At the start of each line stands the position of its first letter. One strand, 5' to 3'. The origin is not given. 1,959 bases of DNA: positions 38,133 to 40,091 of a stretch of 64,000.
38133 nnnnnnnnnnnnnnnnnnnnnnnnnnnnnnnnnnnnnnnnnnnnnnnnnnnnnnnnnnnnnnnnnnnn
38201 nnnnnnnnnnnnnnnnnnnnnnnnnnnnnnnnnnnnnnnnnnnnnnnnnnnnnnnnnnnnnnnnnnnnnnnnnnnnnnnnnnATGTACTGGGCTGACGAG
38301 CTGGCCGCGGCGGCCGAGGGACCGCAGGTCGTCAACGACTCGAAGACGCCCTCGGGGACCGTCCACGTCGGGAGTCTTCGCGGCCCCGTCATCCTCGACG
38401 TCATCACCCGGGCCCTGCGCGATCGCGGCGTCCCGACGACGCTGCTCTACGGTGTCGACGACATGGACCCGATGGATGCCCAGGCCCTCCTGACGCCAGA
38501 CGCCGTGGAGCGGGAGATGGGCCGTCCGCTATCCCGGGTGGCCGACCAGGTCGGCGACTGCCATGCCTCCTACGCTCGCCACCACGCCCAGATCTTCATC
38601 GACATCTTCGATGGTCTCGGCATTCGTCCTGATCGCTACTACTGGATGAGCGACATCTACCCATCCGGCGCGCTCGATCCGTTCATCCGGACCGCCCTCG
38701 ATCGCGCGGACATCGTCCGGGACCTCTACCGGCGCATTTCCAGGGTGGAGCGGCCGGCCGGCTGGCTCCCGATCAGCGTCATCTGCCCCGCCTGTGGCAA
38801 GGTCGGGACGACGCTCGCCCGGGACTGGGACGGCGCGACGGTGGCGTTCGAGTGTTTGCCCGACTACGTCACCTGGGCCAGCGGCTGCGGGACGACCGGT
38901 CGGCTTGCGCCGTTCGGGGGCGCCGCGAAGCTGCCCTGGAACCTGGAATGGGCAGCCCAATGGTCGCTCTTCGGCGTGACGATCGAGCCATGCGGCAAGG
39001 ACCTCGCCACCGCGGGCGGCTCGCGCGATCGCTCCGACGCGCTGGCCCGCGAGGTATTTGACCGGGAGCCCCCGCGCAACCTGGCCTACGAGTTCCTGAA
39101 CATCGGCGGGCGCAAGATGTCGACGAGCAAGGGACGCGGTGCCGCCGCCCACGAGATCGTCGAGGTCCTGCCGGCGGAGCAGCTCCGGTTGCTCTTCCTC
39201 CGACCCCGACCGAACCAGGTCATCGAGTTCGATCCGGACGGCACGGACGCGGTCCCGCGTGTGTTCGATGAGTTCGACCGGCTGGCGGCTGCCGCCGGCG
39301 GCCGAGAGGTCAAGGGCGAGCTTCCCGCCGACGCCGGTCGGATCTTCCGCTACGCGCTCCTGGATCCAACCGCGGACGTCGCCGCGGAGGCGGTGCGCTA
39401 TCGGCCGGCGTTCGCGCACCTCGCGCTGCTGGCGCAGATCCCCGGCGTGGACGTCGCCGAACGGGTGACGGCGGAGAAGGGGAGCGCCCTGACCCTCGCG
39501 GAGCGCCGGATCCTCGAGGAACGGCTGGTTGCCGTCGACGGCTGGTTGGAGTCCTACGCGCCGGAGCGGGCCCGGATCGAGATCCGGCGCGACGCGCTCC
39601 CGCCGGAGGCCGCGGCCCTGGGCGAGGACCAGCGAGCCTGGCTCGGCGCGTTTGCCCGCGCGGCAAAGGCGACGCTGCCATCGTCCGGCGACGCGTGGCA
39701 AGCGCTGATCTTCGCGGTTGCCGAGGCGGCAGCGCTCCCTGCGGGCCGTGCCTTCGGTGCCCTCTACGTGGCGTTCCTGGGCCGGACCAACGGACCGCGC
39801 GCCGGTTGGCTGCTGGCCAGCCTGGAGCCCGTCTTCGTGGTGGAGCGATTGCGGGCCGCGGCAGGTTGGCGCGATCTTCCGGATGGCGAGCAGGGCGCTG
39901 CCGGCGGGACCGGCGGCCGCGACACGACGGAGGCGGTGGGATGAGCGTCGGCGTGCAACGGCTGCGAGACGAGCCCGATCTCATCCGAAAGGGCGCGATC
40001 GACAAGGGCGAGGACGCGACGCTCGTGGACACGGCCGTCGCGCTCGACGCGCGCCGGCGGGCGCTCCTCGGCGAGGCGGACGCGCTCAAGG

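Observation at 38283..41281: Class I (archaeal-type) lysyl-tRNA synthetase translationally coupled to serS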

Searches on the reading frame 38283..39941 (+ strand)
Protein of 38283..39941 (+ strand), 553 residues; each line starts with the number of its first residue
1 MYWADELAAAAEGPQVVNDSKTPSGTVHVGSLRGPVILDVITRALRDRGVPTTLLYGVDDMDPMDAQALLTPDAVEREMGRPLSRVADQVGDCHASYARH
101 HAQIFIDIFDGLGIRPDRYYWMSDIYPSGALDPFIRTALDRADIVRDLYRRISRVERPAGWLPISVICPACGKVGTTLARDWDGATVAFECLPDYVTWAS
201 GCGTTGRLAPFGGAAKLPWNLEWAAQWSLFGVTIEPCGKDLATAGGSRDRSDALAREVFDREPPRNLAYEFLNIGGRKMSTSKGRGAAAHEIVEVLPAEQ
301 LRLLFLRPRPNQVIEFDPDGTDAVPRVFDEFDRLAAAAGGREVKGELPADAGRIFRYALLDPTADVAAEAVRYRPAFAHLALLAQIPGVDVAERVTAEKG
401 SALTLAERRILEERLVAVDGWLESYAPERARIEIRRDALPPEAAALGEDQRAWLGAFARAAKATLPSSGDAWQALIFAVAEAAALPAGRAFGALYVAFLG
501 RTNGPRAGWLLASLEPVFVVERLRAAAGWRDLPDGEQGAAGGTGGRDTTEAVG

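Call 5: search_protein_families(library=pfam, proteins=[window:38283-39941:+], max_evalue=0.01)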
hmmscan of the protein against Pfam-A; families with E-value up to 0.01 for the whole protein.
window:38283-39941:+ (553 aa): 4 families
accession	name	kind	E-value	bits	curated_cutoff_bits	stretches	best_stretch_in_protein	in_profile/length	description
PF01921.24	tRNA-synt_1f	-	1e-73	248.8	27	1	11-338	20-339/360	tRNA synthetases class I (K)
PF09334.17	tRNA-synt_1g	-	8.6e-07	28.5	20.1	1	265-311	314-360/391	tRNA synthetases class I (M)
PF01406.26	tRNA-synt_1e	-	0.001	19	27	0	267-317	242-292/301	tRNA synthetases class I (C) catalytic domain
PF19269.4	Anticodon_2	-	0.0025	18.7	23.6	1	446-526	60-140/141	Anticodon binding domain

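Call 6: search_protein_families(library=ncbifam, proteins=[window:38283-39941:+], max_evalue=0.01)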
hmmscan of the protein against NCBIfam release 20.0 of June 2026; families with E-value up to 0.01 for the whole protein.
window:38283-39941:+ (553 aa): 8 families
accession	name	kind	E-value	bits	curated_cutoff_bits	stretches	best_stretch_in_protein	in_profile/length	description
TIGR00467.1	lysS_arch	equivalog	3.6e-88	296.3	147.55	1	2-525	2-513/515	lysine--tRNA ligase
NF001968.0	PRK00750.1-2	equivalog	4e-35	121.2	648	1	22-346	44-357/528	lysine--tRNA ligase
NF001100.0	PRK00133.1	equivalog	3.3e-05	22.6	587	1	264-315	316-367/676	methionine--tRNA ligase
NF008859.0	PRK11893.2-1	equivalog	5.2e-05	22.4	553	0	21-61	11-52/498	methionine--tRNA ligase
TIGR00398.1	metG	equivalog_domain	0.00059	18.7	336.35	0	267-310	316-359/530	methionine--tRNA ligase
TIGR00435.1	cysS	equivalog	0.0019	17.4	340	0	267-329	254-316/466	cysteine--tRNA ligase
NF008863.0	PRK11893.2-5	equivalog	0.0045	15.6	551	0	21-62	14-56/531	methionine--tRNA ligase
NF002446.0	PRK01611.3-3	equivalog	0.0082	14.5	399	0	23-61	126-164/636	arginine--tRNA ligase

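Call 8: find_homologous_proteins(query=window:38283-39941:+, max_evalue=1e-10)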
Query window:38283-39941:+ (553 aa): 3482 proteins with E <= 1e-10 among 8000 candidates; the best 120 are listed.
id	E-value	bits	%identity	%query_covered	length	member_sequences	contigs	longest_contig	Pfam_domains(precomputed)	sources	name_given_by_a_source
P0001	0.0e+0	1138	92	100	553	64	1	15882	PF09334.18,PF01921.25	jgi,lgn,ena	jgi:lysyl-tRNA synthetase class 1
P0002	0.0e+0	1116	89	100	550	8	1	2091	PF09334.18,PF01921.25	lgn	-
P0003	0.0e+0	1113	89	100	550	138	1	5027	PF01921.25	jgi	-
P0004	0.0e+0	1107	89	100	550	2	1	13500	PF09334.18,PF01921.25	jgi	jgi:lysyl-tRNA synthetase class 1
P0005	0.0e+0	1107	89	100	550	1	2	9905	PF09334.18,PF01921.25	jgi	jgi:lysyl-tRNA synthetase class 1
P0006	0.0e+0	1105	89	100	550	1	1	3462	PF09334.18,PF01921.25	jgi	jgi:lysyl-tRNA synthetase class 1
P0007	0.0e+0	1104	89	100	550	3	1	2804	PF09334.18,PF01921.25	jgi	-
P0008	0.0e+0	1101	88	100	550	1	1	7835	PF09334.18,PF01921.25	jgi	jgi:lysyl-tRNA synthetase class 1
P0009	0.0e+0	1097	89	100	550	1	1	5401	PF09334.18,PF01921.25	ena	-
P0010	0.0e+0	1092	87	100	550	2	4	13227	PF09334.18,PF01921.25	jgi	jgi:lysyl-tRNA synthetase class 1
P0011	0.0e+0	1092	87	100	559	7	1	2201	PF09334.18,PF01921.25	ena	-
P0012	0.0e+0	1086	87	100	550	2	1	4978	PF01921.25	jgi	jgi:lysyl-tRNA synthetase class 1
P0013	0.0e+0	1085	87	100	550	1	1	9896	PF09334.18,PF01921.25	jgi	-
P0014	0.0e+0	1084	87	100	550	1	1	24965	PF09334.18,PF01921.25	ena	-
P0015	0.0e+0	1079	87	100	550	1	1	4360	PF09334.18,PF01921.25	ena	-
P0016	0.0e+0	1078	87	100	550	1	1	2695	PF09334.18,PF01921.25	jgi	-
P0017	0.0e+0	1077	86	100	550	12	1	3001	PF09334.18,PF01921.25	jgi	jgi:lysyl-tRNA synthetase class 1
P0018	0.0e+0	1070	86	98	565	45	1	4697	PF09334.18,PF01921.25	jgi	jgi:lysyl-tRNA synthetase class 1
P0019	0.0e+0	1068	86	98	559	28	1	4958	PF09334.18,PF01921.25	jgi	jgi:lysyl-tRNA synthetase class 1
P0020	0.0e+0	1065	86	100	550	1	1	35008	PF09334.18,PF01921.25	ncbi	-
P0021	0.0e+0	1064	85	100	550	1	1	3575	PF09334.18,PF01921.25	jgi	jgi:lysyl-tRNA synthetase, class I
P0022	0.0e+0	1064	85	100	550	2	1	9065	PF09334.18,PF01921.25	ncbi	-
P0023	0.0e+0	1061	86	98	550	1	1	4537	PF09334.18,PF01921.25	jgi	jgi:lysyl-tRNA synthetase class 1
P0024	0.0e+0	1060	85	100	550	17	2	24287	PF09334.18,PF01921.25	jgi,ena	jgi:lysyl-tRNA synthetase class 1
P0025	0.0e+0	1058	85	100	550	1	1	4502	PF09334.18,PF01921.25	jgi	jgi:lysyl-tRNA synthetase class 1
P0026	0.0e+0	1031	83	100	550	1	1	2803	PF09334.18,PF01921.25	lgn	-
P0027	4.9e-290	981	81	95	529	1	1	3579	PF09334.18,PF01921.25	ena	-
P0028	9.6e-286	967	88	89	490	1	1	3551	PF01921.25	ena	-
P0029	1.2e-285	967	81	96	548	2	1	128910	PF09334.18,PF01921.25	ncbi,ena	-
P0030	3.6e-285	965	78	98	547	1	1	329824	PF09334.18,PF01921.25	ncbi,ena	-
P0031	6.0e-284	961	81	95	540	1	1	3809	PF09334.18,PF01921.25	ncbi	-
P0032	1.2e-283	960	80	95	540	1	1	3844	PF09334.18,PF01921.25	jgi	jgi:lysyl-tRNA synthetase class 1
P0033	1.0e-280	950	76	99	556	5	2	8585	PF01921.25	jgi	jgi:lysyl-tRNA synthetase class 1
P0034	4.1e-280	949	76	99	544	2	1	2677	PF09334.18,PF01921.25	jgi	-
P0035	5.1e-280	948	78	96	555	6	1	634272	PF09334.18,PF01921.25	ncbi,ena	-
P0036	7.6e-280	948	76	98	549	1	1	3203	PF09334.18,PF01921.25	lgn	-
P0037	9.4e-280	947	77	97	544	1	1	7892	PF09334.18,PF01921.25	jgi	-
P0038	1.3e-279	947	76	97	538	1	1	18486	PF09334.18,PF01921.25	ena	-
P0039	1.6e-279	947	77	97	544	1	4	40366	PF09334.18,PF01921.25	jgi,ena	jgi:lysyl-tRNA synthetase class 1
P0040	2.0e-279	946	77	97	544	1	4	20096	PF09334.18,PF01921.25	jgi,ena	-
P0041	2.2e-279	946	77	97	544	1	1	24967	PF09334.18,PF01921.25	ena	-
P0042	2.8e-279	946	77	97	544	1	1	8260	PF09334.18,PF01921.25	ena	-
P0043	1.0e-277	941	76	99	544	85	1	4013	PF09334.18,PF01921.25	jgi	jgi:lysyl-tRNA synthetase class 1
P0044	1.7e-277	940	75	100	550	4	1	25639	PF09334.18,PF01921.25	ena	-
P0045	1.9e-277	940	76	96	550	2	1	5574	PF09334.18,PF01921.25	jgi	jgi:lysyl-tRNA synthetase class 1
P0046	9.2e-277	937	78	96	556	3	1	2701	PF01921.25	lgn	-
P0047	8.5e-276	934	77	96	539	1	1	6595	PF01921.25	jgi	-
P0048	1.9e-275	933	75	100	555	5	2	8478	PF09334.18,PF01921.25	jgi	jgi:lysyl-tRNA synthetase class 1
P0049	4.8e-275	932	76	98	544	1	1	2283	PF09334.18,PF01921.25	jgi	jgi:lysyl-tRNA synthetase class 1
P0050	4.9e-275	932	77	95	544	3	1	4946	PF09334.18,PF01921.25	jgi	jgi:lysyl-tRNA synthetase class 1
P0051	5.3e-275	932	74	100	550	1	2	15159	PF09334.18,PF01921.25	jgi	jgi:lysyl-tRNA synthetase class 1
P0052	5.5e-275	932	75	99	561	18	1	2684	PF09334.18,PF01921.25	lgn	-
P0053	9.0e-275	931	75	100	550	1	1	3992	PF09334.18,PF01921.25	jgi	jgi:lysyl-tRNA synthetase class 1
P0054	9.6e-275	931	75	100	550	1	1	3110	PF09334.18,PF01921.25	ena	-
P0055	1.5e-274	930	77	96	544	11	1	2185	PF09334.18,PF01921.25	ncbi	-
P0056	3.0e-274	929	76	97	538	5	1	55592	PF09334.18,PF01921.25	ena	-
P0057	7.3e-274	928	75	100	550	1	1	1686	PF09334.18,PF01921.25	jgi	jgi:lysyl-tRNA synthetase class 1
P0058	1.5e-273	927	76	96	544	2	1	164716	PF09334.18,PF01921.25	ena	-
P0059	4.4e-273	925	76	97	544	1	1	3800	PF09334.18,PF01921.25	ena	-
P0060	4.7e-273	925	76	97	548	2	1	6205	PF01921.25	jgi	jgi:lysyl-tRNA synthetase, class I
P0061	5.3e-273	925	77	95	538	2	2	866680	PF09334.18,PF01921.25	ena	-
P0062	6.3e-273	925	76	96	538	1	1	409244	PF09334.18,PF01921.25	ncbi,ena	-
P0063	7.6e-273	925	77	96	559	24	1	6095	PF09334.18,PF01921.25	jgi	-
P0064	8.7e-273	924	74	99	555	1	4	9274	PF01921.25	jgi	jgi:lysyl-tRNA synthetase class 1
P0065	8.8e-273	924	77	96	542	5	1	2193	PF09334.18,PF01921.25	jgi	jgi:lysyl-tRNA synthetase class 1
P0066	9.8e-273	924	78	95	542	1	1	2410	PF01921.25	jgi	-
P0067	4.0e-272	922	76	96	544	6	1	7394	PF09334.18,PF01921.25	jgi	jgi:lysyl-tRNA synthetase class 1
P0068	4.1e-272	922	74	98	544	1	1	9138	PF09334.18,PF01921.25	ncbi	-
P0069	4.5e-272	922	76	98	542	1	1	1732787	PF09334.18,PF01921.25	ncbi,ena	-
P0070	6.2e-272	922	76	95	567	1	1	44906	PF09334.18,PF01921.25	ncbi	-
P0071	8.3e-272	921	77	96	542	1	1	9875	PF09334.18,PF01921.25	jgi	-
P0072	8.6e-272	921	76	96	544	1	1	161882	PF09334.18,PF01921.25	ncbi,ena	-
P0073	2.6e-271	919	77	96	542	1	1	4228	PF09334.18,PF01921.25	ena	-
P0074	3.3e-271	919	76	98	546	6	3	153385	PF09334.18,PF01921.25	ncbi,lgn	-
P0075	3.8e-271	919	77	96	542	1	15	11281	PF09334.18,PF01921.25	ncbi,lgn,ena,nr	ncbi:MAG TPA: lysine--tRNA ligase [Candidatus Limnocylindrales bacterium]|nr:lysine--tRNA ligase [Ca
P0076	8.2e-271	918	76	98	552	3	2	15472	PF01921.25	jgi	jgi:lysyl-tRNA synthetase class 1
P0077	9.0e-271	918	74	99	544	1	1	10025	PF01921.25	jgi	jgi:lysyl-tRNA synthetase class 1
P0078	1.5e-270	917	77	96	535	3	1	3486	PF09334.18,PF01921.25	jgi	jgi:lysyl-tRNA synthetase class 1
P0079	4.0e-270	916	77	96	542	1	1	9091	PF09334.18,PF01921.25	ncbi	-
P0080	1.4e-269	914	76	95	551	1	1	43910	PF19269.5,PF09334.18,PF01921.25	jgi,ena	-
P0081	2.5e-269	913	76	96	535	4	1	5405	PF09334.18,PF01921.25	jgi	jgi:lysyl-tRNA synthetase class 1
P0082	5.1e-269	912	75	96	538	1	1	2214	PF09334.18,PF01921.25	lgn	-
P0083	9.7e-269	911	77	95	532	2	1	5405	PF01921.25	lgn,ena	-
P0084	1.3e-268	911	75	96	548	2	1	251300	PF01921.25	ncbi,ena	-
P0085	5.5e-268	908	75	96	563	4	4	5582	PF09334.18,PF01406.26,PF01921.25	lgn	-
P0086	6.6e-268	908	75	96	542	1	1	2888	PF09334.18,PF01921.25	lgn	-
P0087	8.5e-268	908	76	96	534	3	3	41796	PF09334.18,PF01921.25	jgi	jgi:lysyl-tRNA synthetase class 1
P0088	1.2e-267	907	77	95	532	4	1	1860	PF09334.18,PF01921.25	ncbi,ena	-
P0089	1.7e-267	907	74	100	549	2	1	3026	PF01921.25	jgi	jgi:lysyl-tRNA synthetase class 1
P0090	1.8e-267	907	76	95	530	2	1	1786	PF01921.25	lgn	-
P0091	2.6e-267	906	75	95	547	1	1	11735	PF09334.18,PF01921.25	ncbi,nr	ncbi:MAG: lysine--tRNA ligase [Chloroflexi bacterium]|nr:lysine--tRNA ligase [Chloroflexota bacteriu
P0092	2.9e-267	906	76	96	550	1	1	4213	PF09334.18,PF01921.25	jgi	jgi:lysyl-tRNA synthetase class 1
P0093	1.5e-266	904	75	96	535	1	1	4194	PF09334.18,PF01406.26,PF01921.25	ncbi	-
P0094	1.5e-266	904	75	96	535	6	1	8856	PF09334.18,PF01406.26,PF01921.25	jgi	-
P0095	1.6e-266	904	75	96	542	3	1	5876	PF09334.18,PF01921.25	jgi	jgi:lysyl-tRNA synthetase class 1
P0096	1.9e-266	903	77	95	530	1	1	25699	PF09334.18,PF01921.25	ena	-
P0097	2.6e-266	903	76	96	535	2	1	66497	PF09334.18,PF01921.25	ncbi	-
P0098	5.0e-266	902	73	98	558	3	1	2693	PF09334.18,PF01921.25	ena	-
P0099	7.4e-266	901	75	96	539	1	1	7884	PF09334.18,PF01921.25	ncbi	-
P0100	7.5e-266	901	76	95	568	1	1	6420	PF09334.18,PF01921.25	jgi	jgi:lysyl-tRNA synthetase, class I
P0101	7.9e-266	901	76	95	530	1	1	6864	PF09334.18,PF01921.25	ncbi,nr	ncbi:MAG TPA: lysine--tRNA ligase [Candidatus Limnocylindrales bacterium]|nr:lysine--tRNA ligase [Ca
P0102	9.0e-266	901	75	95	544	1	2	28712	PF09334.18,PF01406.26,PF01921.25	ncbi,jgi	jgi:lysyl-tRNA synthetase class 1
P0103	1.2e-265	901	75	95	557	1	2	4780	PF01921.25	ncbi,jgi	jgi:lysyl-tRNA synthetase class 1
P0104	1.5e-265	900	75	99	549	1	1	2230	PF09334.18,PF01921.25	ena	-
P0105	1.9e-265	900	75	95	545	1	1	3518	PF09334.18,PF01406.26,PF01921.25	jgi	jgi:lysyl-tRNA synthetase class 1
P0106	4.0e-265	899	74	96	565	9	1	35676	PF09334.18,PF01406.26,PF01921.25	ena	-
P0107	5.3e-265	899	75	95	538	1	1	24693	PF09334.18,PF01406.26,PF01921.25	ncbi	-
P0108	3.3e-264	896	75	95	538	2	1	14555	PF09334.18,PF01921.25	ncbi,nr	ncbi:MAG: lysine--tRNA ligase [Chloroflexi bacterium RBG_16_69_14]|nr:MAG: lysine--tRNA ligase [Chlo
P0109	3.4e-264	896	76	95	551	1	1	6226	PF09334.18,PF01921.25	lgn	-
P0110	3.5e-264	896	75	96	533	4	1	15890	PF09334.18,PF01921.25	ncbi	-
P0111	4.5e-264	896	76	95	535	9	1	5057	PF09334.18,PF01921.25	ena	-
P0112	1.1e-263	894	75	95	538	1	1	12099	PF09334.18,PF01921.25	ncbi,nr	ncbi:MAG: lysyl-tRNA synthetase, class [Chloroflexota bacterium]|nr:lysyl-tRNA synthetase, class [Ch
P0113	2.5e-263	893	75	95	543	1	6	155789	PF19269.5,PF09334.18,PF01921.25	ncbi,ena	-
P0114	3.0e-263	893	75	95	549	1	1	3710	PF09334.18,PF01921.25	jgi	jgi:lysyl-tRNA synthetase class 1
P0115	3.8e-263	893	75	95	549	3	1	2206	PF09334.18,PF01921.25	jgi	jgi:lysyl-tRNA synthetase class 1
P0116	5.3e-263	892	75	95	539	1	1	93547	PF09334.18,PF01921.25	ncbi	ncbi:MAG: lysine--tRNA ligase [Chloroflexota bacterium]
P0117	1.3e-262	891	75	95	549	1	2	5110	PF09334.18,PF01921.25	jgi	jgi:lysyl-tRNA synthetase class 1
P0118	1.9e-262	890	74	95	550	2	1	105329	PF09334.18,PF01921.25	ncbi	-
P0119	2.6e-262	890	74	95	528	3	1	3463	PF09334.18,PF01921.25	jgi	-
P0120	4.4e-262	889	74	96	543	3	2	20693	PF09334.18,PF01921.25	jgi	jgi:lysyl-tRNA synthetase class 1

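Call 11: find_encoding_contigs(protein=window:38283-39941:+, flank=10000, max_places=4)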
Protein window:38283-39941:+ (553 aa): no gene with exactly this product is on record in the collection.
